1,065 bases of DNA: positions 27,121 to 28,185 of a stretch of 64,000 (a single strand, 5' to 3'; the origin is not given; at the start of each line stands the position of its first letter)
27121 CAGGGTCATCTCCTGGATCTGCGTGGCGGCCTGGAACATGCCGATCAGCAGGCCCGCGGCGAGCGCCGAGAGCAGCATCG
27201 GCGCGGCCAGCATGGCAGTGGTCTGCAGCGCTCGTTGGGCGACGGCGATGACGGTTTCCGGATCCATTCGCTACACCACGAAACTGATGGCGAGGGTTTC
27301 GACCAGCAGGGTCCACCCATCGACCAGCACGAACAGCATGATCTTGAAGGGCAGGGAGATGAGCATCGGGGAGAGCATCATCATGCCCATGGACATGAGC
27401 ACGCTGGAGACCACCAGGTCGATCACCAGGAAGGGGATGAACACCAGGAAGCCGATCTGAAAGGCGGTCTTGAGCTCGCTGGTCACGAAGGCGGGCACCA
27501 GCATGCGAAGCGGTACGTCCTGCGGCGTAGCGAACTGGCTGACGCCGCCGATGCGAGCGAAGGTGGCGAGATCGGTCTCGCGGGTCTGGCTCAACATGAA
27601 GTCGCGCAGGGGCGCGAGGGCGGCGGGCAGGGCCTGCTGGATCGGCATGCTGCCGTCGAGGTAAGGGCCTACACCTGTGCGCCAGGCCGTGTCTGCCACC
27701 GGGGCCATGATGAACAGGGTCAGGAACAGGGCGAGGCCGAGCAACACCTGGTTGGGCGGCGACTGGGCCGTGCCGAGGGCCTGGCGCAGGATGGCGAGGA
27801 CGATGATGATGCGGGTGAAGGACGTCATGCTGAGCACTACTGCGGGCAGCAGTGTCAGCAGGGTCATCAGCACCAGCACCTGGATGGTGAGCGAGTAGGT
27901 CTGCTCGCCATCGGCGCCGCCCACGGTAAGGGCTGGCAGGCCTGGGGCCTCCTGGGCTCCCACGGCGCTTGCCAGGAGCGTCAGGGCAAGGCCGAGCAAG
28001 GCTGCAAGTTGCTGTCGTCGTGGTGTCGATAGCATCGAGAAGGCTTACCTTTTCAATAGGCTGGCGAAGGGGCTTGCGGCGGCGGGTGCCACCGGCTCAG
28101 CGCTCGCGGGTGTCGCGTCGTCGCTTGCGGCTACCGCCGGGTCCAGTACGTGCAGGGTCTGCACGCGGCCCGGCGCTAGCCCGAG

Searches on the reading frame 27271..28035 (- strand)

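Call 3: search_protein_families(library=ncbifam, proteins=[window:27271-28035:-])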
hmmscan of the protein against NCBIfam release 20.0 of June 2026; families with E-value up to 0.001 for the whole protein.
window:27271-28035:- (254 aa): 4 families
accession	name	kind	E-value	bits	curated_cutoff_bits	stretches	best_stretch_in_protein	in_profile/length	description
TIGR01103.1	fliP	equivalog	2.1e-80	269.1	217.45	1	56-252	1-197/197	flagellar type III secretion system pore protein FliP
NF009438.0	PRK12797.1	subfamily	7.3e-60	202.4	179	1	50-252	8-216/217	EscR/YscR/HrcR family type III secretion system export apparatus protein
TIGR01102.1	yscR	equivalog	4.5e-54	183.3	208.6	1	54-248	2-202/202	type III secretion system export apparatus subunit SctR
NF009437.0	PRK12796.1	equivalog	2.6e-42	145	263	1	50-250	5-215/223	EscR/YscR/HrcR family type III secretion system export apparatus protein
